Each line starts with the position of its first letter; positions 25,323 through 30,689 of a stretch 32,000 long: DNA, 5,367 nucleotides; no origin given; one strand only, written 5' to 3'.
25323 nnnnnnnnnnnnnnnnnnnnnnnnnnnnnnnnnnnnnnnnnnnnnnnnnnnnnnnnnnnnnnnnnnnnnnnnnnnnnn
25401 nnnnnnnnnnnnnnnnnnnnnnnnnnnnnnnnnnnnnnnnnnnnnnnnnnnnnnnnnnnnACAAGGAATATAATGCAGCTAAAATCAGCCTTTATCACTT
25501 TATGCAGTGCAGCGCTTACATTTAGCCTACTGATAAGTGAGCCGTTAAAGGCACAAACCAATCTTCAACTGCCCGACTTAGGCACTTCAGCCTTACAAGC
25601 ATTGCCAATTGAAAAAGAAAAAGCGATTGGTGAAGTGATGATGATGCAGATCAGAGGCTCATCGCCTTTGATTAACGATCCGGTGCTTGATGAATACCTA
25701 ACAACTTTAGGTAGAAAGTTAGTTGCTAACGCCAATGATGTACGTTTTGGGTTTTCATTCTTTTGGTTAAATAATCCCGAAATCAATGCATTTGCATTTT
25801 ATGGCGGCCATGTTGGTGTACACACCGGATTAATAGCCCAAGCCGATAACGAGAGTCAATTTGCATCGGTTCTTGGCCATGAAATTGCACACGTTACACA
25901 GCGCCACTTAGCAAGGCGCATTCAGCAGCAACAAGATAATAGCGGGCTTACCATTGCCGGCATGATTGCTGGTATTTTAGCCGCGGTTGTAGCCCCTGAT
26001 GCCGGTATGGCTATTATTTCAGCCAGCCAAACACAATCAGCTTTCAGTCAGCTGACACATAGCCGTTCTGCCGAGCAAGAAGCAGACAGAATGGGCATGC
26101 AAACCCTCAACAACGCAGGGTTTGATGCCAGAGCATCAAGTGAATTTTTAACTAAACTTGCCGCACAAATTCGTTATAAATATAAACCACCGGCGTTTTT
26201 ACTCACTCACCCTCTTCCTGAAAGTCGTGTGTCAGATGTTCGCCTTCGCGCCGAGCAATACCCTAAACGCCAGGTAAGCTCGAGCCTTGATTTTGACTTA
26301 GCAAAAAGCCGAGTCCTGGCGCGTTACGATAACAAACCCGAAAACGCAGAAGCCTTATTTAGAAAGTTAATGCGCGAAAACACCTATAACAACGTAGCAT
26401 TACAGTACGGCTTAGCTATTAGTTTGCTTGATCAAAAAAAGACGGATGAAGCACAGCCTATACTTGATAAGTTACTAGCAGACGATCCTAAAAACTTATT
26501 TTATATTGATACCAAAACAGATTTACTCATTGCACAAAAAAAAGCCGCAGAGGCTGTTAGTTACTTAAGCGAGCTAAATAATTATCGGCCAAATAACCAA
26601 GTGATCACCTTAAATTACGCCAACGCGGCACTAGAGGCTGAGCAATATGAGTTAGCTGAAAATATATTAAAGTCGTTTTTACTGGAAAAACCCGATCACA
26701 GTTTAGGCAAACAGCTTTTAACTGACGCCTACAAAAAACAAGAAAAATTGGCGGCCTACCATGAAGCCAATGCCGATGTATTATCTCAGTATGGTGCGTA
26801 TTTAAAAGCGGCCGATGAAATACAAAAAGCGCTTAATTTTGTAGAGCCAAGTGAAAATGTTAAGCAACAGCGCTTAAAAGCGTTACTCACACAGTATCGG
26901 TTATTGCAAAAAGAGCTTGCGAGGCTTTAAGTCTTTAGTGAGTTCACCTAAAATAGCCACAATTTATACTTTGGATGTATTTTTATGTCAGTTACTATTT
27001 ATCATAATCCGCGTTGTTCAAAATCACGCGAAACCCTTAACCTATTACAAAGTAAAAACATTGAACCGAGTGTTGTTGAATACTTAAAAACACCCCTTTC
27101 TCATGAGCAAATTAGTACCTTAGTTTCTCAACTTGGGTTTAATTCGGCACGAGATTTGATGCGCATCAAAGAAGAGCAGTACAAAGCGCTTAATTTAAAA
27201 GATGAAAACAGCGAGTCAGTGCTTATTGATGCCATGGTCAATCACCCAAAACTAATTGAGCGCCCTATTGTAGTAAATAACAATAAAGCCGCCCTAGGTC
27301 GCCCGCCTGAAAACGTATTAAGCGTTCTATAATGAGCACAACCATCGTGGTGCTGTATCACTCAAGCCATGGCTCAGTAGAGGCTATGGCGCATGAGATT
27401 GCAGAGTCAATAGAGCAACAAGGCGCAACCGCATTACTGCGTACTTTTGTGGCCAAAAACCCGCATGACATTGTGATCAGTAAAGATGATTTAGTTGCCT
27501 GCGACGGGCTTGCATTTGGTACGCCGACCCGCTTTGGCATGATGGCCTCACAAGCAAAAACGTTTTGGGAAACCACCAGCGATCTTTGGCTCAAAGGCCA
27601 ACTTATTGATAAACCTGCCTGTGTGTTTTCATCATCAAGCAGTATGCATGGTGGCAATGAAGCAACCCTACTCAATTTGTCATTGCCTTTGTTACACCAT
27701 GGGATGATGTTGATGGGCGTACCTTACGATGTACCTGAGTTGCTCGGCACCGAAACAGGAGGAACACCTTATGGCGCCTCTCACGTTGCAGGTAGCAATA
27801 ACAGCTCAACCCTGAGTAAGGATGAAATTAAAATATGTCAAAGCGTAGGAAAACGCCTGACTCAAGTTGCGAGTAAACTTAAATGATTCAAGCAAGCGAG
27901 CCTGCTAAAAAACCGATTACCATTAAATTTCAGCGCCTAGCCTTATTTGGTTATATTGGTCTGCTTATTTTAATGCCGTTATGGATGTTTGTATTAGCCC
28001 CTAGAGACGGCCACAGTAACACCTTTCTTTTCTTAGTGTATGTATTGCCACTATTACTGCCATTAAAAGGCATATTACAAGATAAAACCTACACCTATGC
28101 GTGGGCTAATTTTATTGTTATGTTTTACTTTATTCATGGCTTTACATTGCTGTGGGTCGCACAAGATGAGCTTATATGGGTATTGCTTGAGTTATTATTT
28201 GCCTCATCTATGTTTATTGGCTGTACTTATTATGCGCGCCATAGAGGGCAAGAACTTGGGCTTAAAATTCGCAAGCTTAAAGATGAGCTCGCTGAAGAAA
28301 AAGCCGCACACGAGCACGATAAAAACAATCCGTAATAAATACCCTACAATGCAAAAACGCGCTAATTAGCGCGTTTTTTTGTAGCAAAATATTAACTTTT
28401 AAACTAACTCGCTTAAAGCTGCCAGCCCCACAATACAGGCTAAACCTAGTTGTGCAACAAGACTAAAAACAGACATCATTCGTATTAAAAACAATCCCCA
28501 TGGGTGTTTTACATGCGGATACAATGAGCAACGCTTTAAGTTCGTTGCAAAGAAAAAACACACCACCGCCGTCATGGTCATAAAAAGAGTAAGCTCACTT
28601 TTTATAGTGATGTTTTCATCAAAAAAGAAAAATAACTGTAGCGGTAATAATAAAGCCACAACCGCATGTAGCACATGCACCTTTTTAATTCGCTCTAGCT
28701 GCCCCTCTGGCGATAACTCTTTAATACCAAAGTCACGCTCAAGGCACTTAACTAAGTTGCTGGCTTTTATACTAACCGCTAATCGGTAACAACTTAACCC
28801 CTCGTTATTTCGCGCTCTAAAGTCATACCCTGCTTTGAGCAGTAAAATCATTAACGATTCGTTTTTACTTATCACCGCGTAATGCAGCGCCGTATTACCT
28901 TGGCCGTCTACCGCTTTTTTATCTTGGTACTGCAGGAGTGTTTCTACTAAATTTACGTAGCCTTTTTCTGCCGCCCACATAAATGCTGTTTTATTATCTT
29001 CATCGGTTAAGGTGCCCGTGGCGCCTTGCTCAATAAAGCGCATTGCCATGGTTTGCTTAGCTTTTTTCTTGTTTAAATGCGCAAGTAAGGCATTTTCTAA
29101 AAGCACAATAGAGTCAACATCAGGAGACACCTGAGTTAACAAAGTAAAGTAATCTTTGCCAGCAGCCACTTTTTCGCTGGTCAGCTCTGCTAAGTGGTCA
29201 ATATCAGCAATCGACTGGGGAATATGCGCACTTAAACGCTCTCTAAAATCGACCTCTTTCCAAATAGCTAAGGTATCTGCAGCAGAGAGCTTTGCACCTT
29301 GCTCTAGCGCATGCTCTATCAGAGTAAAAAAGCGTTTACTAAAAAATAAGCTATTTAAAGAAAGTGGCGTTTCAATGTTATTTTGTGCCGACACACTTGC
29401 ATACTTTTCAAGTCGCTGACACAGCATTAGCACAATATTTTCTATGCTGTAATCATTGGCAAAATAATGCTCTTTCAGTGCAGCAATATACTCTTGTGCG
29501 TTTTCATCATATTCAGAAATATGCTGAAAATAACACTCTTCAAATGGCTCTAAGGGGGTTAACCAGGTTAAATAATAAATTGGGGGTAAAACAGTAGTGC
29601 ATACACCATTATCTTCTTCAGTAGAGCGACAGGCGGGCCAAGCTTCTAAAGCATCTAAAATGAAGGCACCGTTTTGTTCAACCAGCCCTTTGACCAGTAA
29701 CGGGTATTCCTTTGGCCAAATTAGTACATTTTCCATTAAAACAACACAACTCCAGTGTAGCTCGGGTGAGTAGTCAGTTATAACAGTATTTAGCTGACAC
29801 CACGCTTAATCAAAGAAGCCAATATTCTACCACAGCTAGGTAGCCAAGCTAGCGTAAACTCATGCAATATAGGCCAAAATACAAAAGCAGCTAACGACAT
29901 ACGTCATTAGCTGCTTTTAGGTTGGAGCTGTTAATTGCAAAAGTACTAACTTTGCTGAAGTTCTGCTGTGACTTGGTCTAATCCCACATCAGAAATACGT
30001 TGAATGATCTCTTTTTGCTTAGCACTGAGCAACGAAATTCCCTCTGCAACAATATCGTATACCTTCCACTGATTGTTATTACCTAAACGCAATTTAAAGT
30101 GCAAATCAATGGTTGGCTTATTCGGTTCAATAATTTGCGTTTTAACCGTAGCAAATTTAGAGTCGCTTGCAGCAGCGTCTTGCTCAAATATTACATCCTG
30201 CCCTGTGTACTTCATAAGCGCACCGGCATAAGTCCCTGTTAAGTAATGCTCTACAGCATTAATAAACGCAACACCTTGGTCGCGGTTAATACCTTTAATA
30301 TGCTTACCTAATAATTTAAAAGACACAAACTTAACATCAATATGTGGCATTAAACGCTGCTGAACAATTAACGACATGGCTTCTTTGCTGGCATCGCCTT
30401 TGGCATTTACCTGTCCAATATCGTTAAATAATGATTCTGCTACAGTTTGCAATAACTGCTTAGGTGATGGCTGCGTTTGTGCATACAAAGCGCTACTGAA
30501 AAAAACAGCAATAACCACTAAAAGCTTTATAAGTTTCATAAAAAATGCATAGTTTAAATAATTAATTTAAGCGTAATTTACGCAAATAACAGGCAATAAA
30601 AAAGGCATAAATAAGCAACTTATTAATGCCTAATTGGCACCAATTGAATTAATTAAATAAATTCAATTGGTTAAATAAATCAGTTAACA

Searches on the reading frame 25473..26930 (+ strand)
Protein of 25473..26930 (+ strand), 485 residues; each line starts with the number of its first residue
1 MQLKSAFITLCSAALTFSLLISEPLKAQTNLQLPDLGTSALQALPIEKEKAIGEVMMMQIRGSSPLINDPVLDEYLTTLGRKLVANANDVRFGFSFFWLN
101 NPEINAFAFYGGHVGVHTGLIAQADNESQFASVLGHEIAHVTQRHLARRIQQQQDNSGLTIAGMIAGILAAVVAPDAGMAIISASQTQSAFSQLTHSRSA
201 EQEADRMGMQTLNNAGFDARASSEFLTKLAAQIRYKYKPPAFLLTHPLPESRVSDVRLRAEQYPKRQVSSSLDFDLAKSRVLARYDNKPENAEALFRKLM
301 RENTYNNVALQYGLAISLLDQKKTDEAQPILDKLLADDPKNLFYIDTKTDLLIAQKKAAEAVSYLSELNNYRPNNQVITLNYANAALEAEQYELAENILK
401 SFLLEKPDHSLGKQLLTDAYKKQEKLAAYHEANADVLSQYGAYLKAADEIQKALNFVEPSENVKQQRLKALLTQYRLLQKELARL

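Call 8: search_protein_families(library=pfam, proteins=[window:25473-26930:+], max_evalue=0.001)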
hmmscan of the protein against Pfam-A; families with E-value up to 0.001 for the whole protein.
window:25473-26930:+ (485 aa): 7 families
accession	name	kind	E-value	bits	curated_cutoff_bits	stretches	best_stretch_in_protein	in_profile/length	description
PF01435.24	Peptidase_M48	-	5.6e-31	108.2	20.3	1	73-257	4-183/186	Peptidase family M48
PF14559.12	TPR_19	-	3.4e-16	59.8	25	2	352-417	1-66/68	Tetratricopeptide repeat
PF13428.12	TPR_14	-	0.00013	22.8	23.5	0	309-341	2-34/44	Tetratricopeptide repeat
PF24575.1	TPR_Slam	-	0.00048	20.9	35.2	0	254-328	29-101/104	Surface lipoprotein assembly modifier, N-terminal TPR repeats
PF13432.12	TPR_16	-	0.0005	20.9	32.7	1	283-341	7-64/65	Tetratricopeptide repeat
PF13174.12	TPR_6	-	0.00061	20.7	26.3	0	311-340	3-32/33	Tetratricopeptide repeat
PF12895.13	ANAPC3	-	0.00073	20.2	27.2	0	320-400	1-80/82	Anaphase-promoting complex, cyclosome, subunit 3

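Call 82: search_protein_families(library=ncbifam, proteins=[window:25473-26930:+], max_evalue=0.001)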
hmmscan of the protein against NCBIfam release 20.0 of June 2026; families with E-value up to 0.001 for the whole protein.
window:25473-26930:+ (485 aa): 6 families
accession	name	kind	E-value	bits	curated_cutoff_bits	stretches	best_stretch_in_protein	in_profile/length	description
NF052400.1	M48_BAM_BepA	equivalog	2.6e-198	659.7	570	1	13-484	11-482/483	beta-barrel assembly-enhancing protease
NF052399.1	M48_lipo_LoiP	exception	1.1e-09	38.1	365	1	101-259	94-243/247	metalloprotease LoiP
TIGR02917.1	PEP_TPR_lipo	equivalog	4e-08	31.6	312.2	1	282-423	543-682/899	XrtA/PEP-CTERM system TPR-repeat protein PrsT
TIGR03939.1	PGA_TPR_OMP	equivalog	1.8e-05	23.1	366.65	1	286-401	323-454/800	poly-beta-1,6 N-acetyl-D-glucosamine export porin PgaA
NF040959.1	MamA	equivalog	0.00042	19.8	200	1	297-397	61-160/204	magnetosome protein MamA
NF002363.0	PRK01345.1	equivalog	0.00054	19.1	422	0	156-221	168-222/318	zinc metalloprotease HtpX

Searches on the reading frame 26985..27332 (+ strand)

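Call 8: search_protein_families(library=pfam, proteins=[window:26985-27332:+], max_evalue=0.001)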
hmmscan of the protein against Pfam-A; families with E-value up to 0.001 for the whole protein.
window:26985-27332:+ (115 aa): 1 family
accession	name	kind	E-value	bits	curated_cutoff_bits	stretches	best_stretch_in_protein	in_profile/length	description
PF03960.21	ArsC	-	3.2e-20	72.6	24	1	6-112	1-77/79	ArsC family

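Call 82: search_protein_families(library=ncbifam, proteins=[window:26985-27332:+], max_evalue=0.001)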
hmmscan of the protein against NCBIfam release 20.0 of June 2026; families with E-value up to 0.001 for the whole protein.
window:26985-27332:+ (115 aa): 7 families
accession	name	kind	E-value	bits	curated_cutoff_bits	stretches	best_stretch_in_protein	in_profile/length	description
TIGR00014.1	arsC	equivalog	5e-45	152.7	106.05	1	3-115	1-114/114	arsenate reductase (glutaredoxin)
NF007456.1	PRK10026.1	exception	2.9e-26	92.4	242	1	3-115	4-116/141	glutaredoxin-dependent arsenate reductase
TIGR01617.1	arsC_related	subfamily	1.7e-14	54.1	75.05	1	4-111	2-112/117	Spx/MgsR family RNA polymerase-binding regulatory protein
NF002459.0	PRK01655.1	subfamily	1e-08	35.2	123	1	3-106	2-105/132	transcriptional regulator Spx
NF008107.0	PRK10853.1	equivalog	3.9e-05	23.7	121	1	2-104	2-104/119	ArsC family reductase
NF009885.0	PRK13344.1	equivalog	0.00026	20.9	152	1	4-106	3-105/132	transcriptional regulator Spx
NF041334.1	XopJ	equivalog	0.00069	19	400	1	16-97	63-146/349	YopJ family type III secretion system effector XopJ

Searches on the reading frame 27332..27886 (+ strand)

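Call 8: search_protein_families(library=pfam, proteins=[window:27332-27886:+], max_evalue=0.001)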
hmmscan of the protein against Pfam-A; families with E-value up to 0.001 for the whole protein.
window:27332-27886:+ (184 aa): 3 families
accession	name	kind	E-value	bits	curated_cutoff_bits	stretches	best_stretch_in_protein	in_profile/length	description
PF03358.20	FMN_red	-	3e-08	33.8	24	1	50-128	64-140/152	NADPH-dependent FMN reductase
PF00258.30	Flavodoxin_1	-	7.7e-06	26.6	25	1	7-99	1-92/143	Flavodoxin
PF12724.12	Flavodoxin_5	-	1.2e-05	26.1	27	1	6-106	1-88/145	Flavodoxin domain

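Call 82: search_protein_families(library=ncbifam, proteins=[window:27332-27886:+], max_evalue=0.001)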
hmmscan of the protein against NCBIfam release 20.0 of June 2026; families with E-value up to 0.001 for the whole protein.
window:27332-27886:+ (184 aa): 4 families
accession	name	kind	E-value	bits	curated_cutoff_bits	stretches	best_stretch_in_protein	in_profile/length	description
NF002999.0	PRK03767.1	equivalog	8.9e-47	159.5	141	1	4-184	3-199/200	NAD(P)H:quinone oxidoreductase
TIGR01755.1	flav_wrbA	equivalog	5.4e-41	140.8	132.5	1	5-183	3-197/197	NAD(P)H:quinone oxidoreductase type IV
NF004050.0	PRK05569.1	subfamily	8.3e-07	29.4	136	1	5-66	4-58/141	flavodoxin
TIGR01753.1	flav_short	equivalog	0.00017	22.1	123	1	5-66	1-55/140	flavodoxin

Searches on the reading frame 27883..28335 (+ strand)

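Call 8: search_protein_families(library=pfam, proteins=[window:27883-28335:+], max_evalue=0.001)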
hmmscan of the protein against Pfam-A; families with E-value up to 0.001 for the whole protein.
window:27883-28335:+ (150 aa): 1 family
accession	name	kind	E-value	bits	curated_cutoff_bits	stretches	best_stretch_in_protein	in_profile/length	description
PF09842.14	DUF2069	-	1.9e-33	115.1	23.3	1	19-122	1-104/104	Predicted membrane protein (DUF2069)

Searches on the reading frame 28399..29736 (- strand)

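Call 72: search_protein_families(library=pfam, proteins=[window:28399-29736:-], max_evalue=0.01)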
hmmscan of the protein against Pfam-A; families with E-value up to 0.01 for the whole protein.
window:28399-29736:- (445 aa): 5 families
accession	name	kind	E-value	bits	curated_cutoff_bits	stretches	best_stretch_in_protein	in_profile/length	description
PF12796.13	Ank_2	-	1.8e-12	48.1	27.3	1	233-309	15-89/90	Ankyrin repeats (3 copies)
PF00023.36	Ank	-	6.6e-10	39.1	21.1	1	279-311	1-33/33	Ankyrin repeat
PF13606.12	Ank_3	-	7.4e-08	32.4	22.3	1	280-307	2-29/30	Ankyrin repeat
PF13637.12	Ank_4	-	8.1e-08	32.8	22.7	1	253-300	2-50/50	Ankyrin repeats (many copies)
PF13857.12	Ank_5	-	5.4e-07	30.3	27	2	244-287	10-56/56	Ankyrin repeats (many copies)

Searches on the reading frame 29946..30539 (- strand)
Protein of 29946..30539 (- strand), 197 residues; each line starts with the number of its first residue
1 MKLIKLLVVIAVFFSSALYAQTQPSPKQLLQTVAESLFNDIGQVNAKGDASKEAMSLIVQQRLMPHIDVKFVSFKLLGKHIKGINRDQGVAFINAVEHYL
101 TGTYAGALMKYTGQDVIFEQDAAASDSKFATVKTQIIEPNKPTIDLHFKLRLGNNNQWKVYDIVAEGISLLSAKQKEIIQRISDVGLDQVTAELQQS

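Call 72: search_protein_families(library=pfam, proteins=[window:29946-30539:-], max_evalue=0.01)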
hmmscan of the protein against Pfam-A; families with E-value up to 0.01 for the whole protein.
window:29946-30539:- (197 aa): 1 family
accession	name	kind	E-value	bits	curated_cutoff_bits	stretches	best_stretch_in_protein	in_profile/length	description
PF05494.18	MlaC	-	6.3e-38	130.6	26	1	31-196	1-166/166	MlaC protein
